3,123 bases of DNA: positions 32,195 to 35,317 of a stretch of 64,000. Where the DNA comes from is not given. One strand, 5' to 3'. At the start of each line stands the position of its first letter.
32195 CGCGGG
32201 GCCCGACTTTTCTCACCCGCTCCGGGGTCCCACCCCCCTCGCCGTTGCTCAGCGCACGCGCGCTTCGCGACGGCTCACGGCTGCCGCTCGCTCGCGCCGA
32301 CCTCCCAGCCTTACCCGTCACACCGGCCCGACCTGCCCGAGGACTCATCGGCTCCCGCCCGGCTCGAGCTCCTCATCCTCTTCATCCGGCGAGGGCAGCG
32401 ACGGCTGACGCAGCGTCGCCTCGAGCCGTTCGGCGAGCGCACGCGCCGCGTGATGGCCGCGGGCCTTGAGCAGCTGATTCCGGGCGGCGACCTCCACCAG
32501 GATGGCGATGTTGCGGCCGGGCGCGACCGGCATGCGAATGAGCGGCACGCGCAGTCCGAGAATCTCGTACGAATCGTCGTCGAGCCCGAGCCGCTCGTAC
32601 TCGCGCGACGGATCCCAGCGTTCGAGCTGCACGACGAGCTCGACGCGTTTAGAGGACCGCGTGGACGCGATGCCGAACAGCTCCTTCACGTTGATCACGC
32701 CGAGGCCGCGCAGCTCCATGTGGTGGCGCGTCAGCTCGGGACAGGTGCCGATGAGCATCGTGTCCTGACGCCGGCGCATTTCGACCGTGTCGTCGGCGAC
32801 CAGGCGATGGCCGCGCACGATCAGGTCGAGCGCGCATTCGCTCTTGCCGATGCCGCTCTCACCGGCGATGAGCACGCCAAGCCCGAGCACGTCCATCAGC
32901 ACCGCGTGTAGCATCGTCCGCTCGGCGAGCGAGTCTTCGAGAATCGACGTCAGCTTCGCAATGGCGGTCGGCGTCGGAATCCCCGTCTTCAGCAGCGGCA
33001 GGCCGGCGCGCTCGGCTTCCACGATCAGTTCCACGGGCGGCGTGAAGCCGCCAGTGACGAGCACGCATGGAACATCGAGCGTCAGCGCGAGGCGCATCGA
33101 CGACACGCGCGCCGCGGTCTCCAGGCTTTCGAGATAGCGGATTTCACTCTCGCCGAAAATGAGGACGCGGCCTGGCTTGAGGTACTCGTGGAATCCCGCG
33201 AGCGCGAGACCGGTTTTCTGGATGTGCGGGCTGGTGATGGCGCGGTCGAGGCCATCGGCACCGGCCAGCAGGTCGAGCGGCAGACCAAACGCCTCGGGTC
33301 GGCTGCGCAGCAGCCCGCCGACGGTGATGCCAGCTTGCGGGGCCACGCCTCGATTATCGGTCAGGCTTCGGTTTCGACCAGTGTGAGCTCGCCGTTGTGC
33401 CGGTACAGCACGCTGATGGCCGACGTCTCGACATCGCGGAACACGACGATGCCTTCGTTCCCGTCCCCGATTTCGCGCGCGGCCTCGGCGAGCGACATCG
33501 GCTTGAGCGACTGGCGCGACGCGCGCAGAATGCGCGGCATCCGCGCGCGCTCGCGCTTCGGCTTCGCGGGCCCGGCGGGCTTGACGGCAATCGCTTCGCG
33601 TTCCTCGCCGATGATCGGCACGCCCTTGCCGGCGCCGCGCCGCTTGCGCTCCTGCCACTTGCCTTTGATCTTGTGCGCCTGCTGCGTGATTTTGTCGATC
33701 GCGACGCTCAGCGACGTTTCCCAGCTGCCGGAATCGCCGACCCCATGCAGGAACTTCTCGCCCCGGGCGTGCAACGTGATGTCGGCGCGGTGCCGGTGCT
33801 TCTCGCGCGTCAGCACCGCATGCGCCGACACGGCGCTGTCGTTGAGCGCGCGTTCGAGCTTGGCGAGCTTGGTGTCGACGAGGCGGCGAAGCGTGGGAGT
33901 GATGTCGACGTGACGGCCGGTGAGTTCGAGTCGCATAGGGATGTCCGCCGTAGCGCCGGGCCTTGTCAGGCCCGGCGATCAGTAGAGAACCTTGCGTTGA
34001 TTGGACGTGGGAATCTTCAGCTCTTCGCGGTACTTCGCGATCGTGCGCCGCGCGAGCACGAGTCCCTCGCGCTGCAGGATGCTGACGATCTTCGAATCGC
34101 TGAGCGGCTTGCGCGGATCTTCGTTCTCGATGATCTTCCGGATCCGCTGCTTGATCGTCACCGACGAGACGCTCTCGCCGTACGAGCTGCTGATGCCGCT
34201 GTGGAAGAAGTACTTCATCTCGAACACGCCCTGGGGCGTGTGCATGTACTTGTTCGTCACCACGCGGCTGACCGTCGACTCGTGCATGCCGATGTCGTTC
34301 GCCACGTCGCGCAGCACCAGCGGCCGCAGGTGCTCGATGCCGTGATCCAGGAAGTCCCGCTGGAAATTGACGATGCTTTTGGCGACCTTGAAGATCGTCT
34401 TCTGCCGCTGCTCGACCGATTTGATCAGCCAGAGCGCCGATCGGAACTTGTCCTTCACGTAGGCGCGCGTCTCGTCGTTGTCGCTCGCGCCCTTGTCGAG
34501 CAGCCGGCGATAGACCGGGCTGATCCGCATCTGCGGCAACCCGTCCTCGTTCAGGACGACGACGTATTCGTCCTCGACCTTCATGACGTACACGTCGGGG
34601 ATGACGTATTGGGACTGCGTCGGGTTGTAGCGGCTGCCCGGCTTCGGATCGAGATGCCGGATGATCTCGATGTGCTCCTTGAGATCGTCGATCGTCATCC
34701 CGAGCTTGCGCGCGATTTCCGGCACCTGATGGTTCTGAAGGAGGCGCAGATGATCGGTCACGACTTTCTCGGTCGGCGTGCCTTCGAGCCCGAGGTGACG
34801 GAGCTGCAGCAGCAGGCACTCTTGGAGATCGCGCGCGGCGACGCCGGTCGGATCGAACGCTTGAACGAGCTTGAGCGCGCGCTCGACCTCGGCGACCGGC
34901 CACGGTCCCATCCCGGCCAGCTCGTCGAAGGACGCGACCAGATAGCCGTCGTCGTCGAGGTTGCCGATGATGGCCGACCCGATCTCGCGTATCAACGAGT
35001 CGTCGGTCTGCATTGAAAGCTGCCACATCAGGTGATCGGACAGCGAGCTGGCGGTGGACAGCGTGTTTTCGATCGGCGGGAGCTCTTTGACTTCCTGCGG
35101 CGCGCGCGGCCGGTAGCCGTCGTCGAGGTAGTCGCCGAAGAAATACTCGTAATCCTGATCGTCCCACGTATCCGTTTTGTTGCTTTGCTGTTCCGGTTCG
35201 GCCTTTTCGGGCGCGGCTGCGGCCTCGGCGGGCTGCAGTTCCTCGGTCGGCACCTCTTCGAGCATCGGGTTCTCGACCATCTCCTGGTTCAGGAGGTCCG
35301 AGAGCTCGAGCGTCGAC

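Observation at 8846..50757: Dispersed 80-110 nt element always placed in sense orientation just 5' of a start codon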

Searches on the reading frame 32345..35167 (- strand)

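Call 12: search_protein_families(library=pfam, proteins=[window:32345-35167:-])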
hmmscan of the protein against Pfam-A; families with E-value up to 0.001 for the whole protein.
window:32345-35167:- (940 aa): 3 families
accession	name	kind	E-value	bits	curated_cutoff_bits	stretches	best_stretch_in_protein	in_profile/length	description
PF07475.17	Hpr_kinase_C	-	1.2e-66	223.9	33.3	1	746-914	2-170/171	HPr Serine kinase C-terminal domain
PF02603.21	Hpr_kinase_N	-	5.6e-25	88.2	24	1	631-743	12-125/125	HPr Serine kinase N terminus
PF07085.17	DRTGG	-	7e-05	23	25.2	1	655-739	30-102/105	DRTGG domain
